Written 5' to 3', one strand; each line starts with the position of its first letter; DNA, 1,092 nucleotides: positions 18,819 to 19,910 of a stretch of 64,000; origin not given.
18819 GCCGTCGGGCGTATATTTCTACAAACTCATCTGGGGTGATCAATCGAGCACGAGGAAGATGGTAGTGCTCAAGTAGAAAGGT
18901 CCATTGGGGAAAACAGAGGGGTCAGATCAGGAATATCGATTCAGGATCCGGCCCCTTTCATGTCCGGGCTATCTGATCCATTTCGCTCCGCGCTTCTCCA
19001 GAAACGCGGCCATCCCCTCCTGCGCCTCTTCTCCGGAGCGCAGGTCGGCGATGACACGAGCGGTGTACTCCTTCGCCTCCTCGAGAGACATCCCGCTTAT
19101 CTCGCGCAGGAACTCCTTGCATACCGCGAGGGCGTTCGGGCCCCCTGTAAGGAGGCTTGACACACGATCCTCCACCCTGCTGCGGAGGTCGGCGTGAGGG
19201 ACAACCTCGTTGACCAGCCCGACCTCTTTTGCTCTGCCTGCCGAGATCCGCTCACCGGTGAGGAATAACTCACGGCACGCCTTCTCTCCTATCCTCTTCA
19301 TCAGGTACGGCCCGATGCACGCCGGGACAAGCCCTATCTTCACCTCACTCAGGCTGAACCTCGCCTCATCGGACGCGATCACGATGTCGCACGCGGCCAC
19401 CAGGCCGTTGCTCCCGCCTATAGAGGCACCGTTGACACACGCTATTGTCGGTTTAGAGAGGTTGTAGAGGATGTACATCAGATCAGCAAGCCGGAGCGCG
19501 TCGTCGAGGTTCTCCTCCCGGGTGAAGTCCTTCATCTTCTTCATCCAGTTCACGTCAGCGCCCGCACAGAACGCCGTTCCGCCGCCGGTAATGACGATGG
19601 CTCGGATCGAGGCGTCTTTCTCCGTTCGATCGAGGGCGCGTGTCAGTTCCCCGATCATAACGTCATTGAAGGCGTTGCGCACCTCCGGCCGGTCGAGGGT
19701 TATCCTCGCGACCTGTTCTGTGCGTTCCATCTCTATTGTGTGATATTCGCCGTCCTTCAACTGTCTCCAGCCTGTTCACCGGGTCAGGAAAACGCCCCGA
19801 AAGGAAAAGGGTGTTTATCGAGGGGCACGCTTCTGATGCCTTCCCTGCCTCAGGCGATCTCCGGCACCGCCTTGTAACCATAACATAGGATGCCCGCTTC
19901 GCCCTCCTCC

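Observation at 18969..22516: Archaeal-type HMG-CoA synthase / thiolase / DUF35 operon in a bacterium that also encodes IspE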

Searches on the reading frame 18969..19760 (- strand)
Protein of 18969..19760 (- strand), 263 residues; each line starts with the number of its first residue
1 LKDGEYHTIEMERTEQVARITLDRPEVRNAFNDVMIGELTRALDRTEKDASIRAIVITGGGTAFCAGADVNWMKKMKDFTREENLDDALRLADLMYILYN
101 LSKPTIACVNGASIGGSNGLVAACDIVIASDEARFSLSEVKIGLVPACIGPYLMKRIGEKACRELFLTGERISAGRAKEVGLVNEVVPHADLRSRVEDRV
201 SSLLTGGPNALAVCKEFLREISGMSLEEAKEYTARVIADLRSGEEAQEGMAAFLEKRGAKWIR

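Call 3: search_protein_families(library=pfam, proteins=[window:18969-19760:-])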
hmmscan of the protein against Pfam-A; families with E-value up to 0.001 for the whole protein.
window:18969-19760:- (263 aa): 2 families
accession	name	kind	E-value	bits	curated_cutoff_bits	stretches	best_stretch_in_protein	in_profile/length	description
PF00378.25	ECH_1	-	8.1e-64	215.8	27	1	13-261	2-248/251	Enoyl-CoA hydratase/isomerase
PF16113.10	ECH_2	-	1.1e-38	134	27.2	1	18-261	2-249/335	Enoyl-CoA hydratase/isomerase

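Call 4: search_protein_families(library=ncbifam, proteins=[window:18969-19760:-])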
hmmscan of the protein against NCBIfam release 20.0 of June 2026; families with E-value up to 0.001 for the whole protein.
window:18969-19760:- (263 aa): 73 families (the best 25 are shown)
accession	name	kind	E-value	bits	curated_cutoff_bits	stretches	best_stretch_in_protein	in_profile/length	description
NF004227.0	PRK05674.1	equivalog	6.5e-81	271.9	426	1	5-261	3-261/271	gamma-carboxygeranoyl-CoA hydratase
NF005675.0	PRK07468.1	equivalog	5.3e-74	249.2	350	1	6-262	3-260/262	crotonase/enoyl-CoA hydratase family protein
NF051848.1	EnCoAHydtEchA19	equivalog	3.5e-58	197.2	400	1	9-261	2-255/258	enoyl-CoA hydratase EchA19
NF006008.0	PRK08139.1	equivalog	2.4e-57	194.5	313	1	7-262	11-264/266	enoyl-CoA hydratase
NF005879.0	PRK07827.1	equivalog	2.8e-56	190.7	283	1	7-262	7-260/261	enoyl-CoA hydratase family protein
NF042430.2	EnCoAhydt_DpgD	equivalog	1.4e-52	178.7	400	1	12-261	2-255/258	enoyl-CoA-hydratase DpgD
NF046063.1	oxepin_alt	equivalog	2.6e-52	177.9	300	1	10-258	3-252/254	oxepin-CoA hydrolase, alternative type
NF006699.0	PRK09245.1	subfamily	4.3e-50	170.4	354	1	8-261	4-263/266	crotonase/enoyl-CoA hydratase family protein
NF005700.0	PRK07511.1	subfamily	9.1e-49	166.4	274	1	9-261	5-258/260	enoyl-CoA hydratase family protein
NF006588.0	PRK09120.1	equivalog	2.5e-48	164.6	276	1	3-259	4-265/276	p-hydroxycinnamoyl CoA hydratase/lyase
NF007239.0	PRK09674.1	equivalog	6.7e-48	163.4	371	1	11-261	8-254/257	2,3-dehydroadipyl-CoA hydratase PaaF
NF004475.0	PRK05809.1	subfamily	2e-47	161.9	394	1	5-259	2-255/260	short-chain-enoyl-CoA hydratase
NF005073.0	PRK06495.1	subfamily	2e-47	161.7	296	1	7-258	4-251/257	enoyl-CoA hydratase/isomerase family protein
NF006100.0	PRK08252.1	subfamily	5.9e-47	160.4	282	1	8-261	4-251/254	crotonase/enoyl-CoA hydratase family protein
NF006109.0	PRK08260.1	subfamily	1.5e-46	159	320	1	5-261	2-275/296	enoyl-CoA hydratase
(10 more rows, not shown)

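Call 14: search_solved_structures(query=window:18969-19760:-, max_evalue=1e-20)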
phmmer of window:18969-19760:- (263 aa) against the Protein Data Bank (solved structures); distinct sequences matched with E-value up to 1e-20: 124 (the best 60 are shown).
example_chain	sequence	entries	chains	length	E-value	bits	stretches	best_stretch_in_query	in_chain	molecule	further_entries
3i47_A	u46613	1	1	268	6.3e-57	196.2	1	13-261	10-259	Enoyl CoA hydratase/isomerase (Crotonase)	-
4kpk_A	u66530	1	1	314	1.1e-52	182.3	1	4-261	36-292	Enoyl-CoA hydratase/isomerase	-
1uiy_A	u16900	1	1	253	4.5e-49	170.5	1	16-259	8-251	Enoyl-CoA Hydratase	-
5zai_A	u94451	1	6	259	1.4e-41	145.9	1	5-258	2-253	3-hydroxypropionyl-coenzyme A dehydratase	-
3q0j_A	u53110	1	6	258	3.6e-39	138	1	6-260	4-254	enoyl-CoA hydratase echA8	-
3pzk_A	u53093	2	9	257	4e-39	137.9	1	6-260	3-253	e enoyl-CoA hydratase echA8 | enoyl-CoA hydratase echA8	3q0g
3h81_A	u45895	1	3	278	4.2e-39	137.8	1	6-260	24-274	enoyl-CoA hydratase echA8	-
2ej5_A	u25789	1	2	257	5.9e-39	137.3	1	6-258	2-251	Enoyl-CoA hydratase subunit II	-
4fjw_D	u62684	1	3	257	9.4e-39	136.7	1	6-260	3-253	Probable enoyl-CoA hydratase echA8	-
3myb_A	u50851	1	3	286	3e-37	131.7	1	16-261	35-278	Enoyl-CoA hydratase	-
3r0o_A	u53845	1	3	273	5.5e-37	130.9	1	11-261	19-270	Carnitinyl-CoA dehydratase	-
4fzw_A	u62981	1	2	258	1.3e-36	129.6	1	11-258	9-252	2,3-dehydroadipyl-CoA hydratase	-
8zru_A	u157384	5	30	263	1.5e-36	129.5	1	13-260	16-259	Enoyl-CoA hydratase, mitochondrial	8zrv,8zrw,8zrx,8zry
3rsi_A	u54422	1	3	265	2.1e-36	129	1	11-261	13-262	Putative enoyl-CoA hydratase/isomerase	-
3oc7_A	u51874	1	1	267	2.3e-36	128.9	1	16-262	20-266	Enoyl-CoA hydratase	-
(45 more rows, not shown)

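Call 52: search_solved_structures(query=window:18969-19760:-, max_evalue=1e-40, show_alignments=4)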
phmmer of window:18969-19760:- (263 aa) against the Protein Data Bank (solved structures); distinct sequences matched with E-value up to 1e-40: 4.
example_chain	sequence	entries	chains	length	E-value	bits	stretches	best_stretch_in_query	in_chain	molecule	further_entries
3i47_A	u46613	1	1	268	6.3e-57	196.2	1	13-261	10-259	Enoyl CoA hydratase/isomerase (Crotonase)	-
4kpk_A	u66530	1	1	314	1.1e-52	182.3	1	4-261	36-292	Enoyl-CoA hydratase/isomerase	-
1uiy_A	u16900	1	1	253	4.5e-49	170.5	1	16-259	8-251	Enoyl-CoA Hydratase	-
5zai_A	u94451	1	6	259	1.4e-41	145.9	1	5-258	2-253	3-hydroxypropionyl-coenzyme A dehydratase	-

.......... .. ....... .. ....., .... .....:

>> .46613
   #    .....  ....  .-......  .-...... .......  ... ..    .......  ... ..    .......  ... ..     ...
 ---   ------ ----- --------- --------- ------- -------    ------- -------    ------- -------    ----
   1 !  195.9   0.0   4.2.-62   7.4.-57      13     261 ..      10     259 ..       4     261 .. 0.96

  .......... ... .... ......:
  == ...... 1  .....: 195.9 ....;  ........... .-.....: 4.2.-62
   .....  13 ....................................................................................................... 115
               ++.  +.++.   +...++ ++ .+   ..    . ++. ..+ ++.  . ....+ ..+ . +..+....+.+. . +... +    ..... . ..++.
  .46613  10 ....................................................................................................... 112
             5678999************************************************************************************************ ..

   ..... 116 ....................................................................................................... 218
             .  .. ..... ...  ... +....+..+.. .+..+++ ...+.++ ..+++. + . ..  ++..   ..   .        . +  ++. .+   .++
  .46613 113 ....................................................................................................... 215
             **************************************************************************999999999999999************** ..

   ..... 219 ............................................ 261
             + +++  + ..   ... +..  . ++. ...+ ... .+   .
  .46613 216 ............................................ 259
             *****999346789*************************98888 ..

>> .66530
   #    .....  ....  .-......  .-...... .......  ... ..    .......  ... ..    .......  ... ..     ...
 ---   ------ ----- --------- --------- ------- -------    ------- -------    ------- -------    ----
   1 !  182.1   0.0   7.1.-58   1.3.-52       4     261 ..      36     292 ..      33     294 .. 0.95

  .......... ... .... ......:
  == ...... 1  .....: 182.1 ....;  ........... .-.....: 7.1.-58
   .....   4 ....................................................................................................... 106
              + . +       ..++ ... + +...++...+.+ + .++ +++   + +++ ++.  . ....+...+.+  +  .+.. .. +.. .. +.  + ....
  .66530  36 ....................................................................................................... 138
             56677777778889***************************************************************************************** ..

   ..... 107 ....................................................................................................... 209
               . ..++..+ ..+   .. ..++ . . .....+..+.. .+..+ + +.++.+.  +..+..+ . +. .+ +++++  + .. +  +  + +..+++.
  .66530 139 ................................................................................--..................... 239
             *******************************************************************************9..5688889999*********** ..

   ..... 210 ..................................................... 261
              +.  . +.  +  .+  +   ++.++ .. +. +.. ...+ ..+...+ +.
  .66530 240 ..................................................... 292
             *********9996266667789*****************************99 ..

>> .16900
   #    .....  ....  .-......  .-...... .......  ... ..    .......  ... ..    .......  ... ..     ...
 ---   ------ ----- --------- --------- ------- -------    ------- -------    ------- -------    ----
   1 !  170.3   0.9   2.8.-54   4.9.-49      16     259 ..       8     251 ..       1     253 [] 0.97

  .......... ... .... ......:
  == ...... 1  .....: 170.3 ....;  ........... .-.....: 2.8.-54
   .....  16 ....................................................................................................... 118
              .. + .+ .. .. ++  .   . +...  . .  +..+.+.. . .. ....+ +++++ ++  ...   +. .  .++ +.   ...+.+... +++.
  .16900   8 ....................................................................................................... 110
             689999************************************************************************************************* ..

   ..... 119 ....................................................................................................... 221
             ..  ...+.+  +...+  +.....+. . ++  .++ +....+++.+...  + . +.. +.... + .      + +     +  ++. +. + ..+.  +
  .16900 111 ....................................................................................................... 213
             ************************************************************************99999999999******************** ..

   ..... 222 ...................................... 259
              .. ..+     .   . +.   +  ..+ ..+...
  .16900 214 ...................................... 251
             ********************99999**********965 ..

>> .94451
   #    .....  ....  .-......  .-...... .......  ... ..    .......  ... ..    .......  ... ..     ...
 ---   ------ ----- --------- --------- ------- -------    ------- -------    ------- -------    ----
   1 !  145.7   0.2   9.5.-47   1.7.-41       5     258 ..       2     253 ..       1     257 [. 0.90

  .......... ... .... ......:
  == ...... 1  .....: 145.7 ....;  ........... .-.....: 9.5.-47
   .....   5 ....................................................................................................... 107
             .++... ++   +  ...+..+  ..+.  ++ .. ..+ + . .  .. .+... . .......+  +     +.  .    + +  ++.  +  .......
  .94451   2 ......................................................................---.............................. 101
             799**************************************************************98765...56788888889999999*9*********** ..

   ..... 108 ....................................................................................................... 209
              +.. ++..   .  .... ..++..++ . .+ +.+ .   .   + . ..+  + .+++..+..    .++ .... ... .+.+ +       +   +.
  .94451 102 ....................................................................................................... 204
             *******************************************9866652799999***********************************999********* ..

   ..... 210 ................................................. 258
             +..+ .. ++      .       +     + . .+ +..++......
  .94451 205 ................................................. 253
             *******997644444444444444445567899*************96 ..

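Call 69: search_dna_similar(query=window:18969-19760:-, collection=plasmids, mode=protein, max_rows=15)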
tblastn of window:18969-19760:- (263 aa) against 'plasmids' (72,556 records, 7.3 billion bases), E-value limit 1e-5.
Records with a match: 2076; places in all: 5558; records where one place covers at least 80% of the query: 1891.
Best place of each record, by identity: <60% 2076.
By first word of the organism name: Rhizobium 289; Sinorhizobium 168; Pseudosulfitobacter 151; Ralstonia 137; Rhodococcus 88; Streptomyces 84; Phaeobacter 74; Agrobacterium 49; Bacillus 47; Paracoccus 45; and 243 more.
By predicted mobility (MOB-suite, as given by PLSDB): non-mobilizable 1249; conjugative 436; mobilizable 391.
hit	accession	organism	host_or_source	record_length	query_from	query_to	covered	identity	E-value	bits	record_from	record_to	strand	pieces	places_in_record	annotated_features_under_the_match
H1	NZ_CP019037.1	Massilia putida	Soil,wolfram mine tailing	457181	3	262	99%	45.6%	2e-68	236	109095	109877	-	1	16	enoyl-CoA hydratase/isomerase family protein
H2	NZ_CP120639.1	Rhizobium sp. 32-5/1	Vicia cracca,cell cilture,root nodule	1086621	17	261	93%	48.4%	3e-60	212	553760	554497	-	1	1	record has no annotation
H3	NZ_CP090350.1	Methylobacterium oryzae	single cell,soil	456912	17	263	94%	47.0%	7e-53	191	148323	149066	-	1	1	enoyl-CoA hydratase-related protein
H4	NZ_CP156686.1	Burkholderia stagnalis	Bacterial cells,soils collected in ...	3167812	6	257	96%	45.9%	5e-57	203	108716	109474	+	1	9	none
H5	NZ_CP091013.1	Burkholderia cenocepacia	-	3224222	6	261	97%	44.4%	2e-59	210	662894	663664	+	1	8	none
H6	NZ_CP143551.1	Burkholderia multivorans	Homo sapiens,bronchoalveolar lavage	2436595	6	261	97%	44.4%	4e-59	209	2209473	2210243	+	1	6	none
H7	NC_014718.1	Mycetohabitans rhizoxinica HKI 454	-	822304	1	261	99%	43.4%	1e-62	219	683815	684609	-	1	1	enoyl-CoA hydratase/isomerase family protein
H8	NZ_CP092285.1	Marinobacter sp. M3C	-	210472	13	262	95%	45.2%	4e-65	226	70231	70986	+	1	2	enoyl-CoA hydratase-related protein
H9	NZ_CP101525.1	Burkholderia arboris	mixed culture,soil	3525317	6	261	97%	44.0%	7e-59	208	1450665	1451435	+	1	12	none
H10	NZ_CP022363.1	Azospirillum sp. TSH58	single cell,paddy soils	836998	17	261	93%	45.9%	2e-62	218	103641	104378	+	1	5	enoyl-CoA hydratase/isomerase family protein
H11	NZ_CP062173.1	Mycetohabitans rhizoxinica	Rhizopus microsporus,bacterial ...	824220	1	261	99%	43.0%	3e-63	221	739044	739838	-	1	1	enoyl-CoA hydratase/isomerase family protein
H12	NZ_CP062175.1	Mycetohabitans rhizoxinica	Rhizopus microsporus,bacterial culture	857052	1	261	99%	43.0%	2e-62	219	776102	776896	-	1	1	enoyl-CoA hydratase/isomerase family protein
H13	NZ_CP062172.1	Mycetohabitans rhizoxinica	Rhizopus microsporus,bacterial ...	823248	1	261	99%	43.0%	2e-62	218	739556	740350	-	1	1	enoyl-CoA hydratase/isomerase family protein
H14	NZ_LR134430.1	Legionella adelaidensis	environmental,Cooling tower water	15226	9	261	96%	44.1%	1e-62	219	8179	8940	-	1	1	enoyl-CoA hydratase-related protein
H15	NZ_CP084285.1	Caballeronia zhejiangensis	Anasa tristis,Cell culture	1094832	16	262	94%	45.2%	5e-64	223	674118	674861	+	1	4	none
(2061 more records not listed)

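Call 70: get_annotated_region(hit=H1, flank=6000)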
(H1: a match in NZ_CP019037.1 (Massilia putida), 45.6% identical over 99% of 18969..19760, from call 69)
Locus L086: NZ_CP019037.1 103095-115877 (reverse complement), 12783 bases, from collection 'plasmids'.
description: Massilia putida strain 6NM-7 plasmid unnamed2, complete sequence
organism: Massilia putida (NCBI taxid 1141883)
taxonomy: Bacteria; Pseudomonadota; Betaproteobacteria; Burkholderiales; Oxalobacteraceae; Massilia; Massilia putida
host: -; source: Soil,wolfram mine tailing; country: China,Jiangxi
typing (MOB-suite, as given by PLSDB): mobilizable; relaxase MOBP,MOBP
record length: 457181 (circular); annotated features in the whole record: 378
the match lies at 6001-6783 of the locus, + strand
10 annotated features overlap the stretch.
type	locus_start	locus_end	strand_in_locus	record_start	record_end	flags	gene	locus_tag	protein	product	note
CDS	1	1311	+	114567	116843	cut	-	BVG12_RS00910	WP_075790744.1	TonB-dependent receptor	-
CDS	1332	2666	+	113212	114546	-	-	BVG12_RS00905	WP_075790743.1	MFS transporter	GO:0055085 - transmembrane transport [Evidence IEA]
CDS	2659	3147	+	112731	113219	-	-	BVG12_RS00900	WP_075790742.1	MarR family transcriptional regulator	-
CDS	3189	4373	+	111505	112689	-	-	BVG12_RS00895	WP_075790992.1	isovaleryl-CoA dehydrogenase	-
CDS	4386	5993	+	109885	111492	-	-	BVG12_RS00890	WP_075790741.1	carboxyl transferase domain-containing protein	-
CDS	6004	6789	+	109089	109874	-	-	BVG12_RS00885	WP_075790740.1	enoyl-CoA hydratase/isomerase family protein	-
CDS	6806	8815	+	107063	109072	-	-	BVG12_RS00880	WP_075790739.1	acetyl/propionyl/methylcrotonyl-CoA carboxylase subunit alpha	-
CDS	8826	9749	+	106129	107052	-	-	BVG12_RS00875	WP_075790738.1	hydroxymethylglutaryl-CoA lyase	-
CDS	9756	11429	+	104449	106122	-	-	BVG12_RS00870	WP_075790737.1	electron transfer flavoprotein-ubiquinone oxidoreductase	GO:0022900 - electron transport chain [Evidence IEA]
CDS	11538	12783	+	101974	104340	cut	ppsA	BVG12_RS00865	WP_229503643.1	phosphoenolpyruvate synthase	GO:0016310 - phosphorylation [Evidence IEA]; GO:0006090 - pyruvate metabolic process [Evidence IEA]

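Call 71: get_annotated_region(hit=H8, flank=6000)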
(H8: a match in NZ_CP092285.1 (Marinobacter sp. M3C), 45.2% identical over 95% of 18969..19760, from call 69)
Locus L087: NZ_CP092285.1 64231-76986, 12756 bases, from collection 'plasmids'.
description: Marinobacter sp. M3C plasmid unnamed1, complete sequence
organism: Marinobacter sp. M3C (NCBI taxid 2917715)
taxonomy: Bacteria; Pseudomonadota; Gammaproteobacteria; Pseudomonadales; Marinobacteraceae; Marinobacter; Marinobacter sp. M3C
host: -; source: -; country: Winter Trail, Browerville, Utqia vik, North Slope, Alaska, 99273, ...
typing (MOB-suite, as given by PLSDB): non-mobilizable
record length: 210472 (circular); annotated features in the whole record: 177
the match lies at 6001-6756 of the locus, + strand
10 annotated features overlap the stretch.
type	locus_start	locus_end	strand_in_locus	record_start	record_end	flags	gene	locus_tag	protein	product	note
CDS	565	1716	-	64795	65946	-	-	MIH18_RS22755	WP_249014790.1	acyl-CoA dehydrogenase family protein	-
CDS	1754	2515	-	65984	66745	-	-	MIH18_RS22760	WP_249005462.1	SDR family NAD(P)-dependent oxidoreductase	-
CDS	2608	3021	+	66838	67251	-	-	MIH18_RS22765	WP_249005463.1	MerR family DNA-binding transcriptional regulator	-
CDS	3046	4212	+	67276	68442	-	-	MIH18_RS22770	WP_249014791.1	isovaleryl-CoA dehydrogenase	-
CDS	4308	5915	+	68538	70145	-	-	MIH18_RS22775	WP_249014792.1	carboxyl transferase domain-containing protein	-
CDS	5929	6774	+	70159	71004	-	-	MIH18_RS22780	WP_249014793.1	enoyl-CoA hydratase-related protein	-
CDS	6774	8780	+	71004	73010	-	-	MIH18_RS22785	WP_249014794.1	acetyl/propionyl/methylcrotonyl-CoA carboxylase subunit alpha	-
CDS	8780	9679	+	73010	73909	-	-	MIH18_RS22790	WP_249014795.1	hydroxymethylglutaryl-CoA lyase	-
CDS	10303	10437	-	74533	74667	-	-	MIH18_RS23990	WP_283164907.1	hypothetical protein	-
CDS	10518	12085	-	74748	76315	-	-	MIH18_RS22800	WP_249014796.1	IS3 family transposase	-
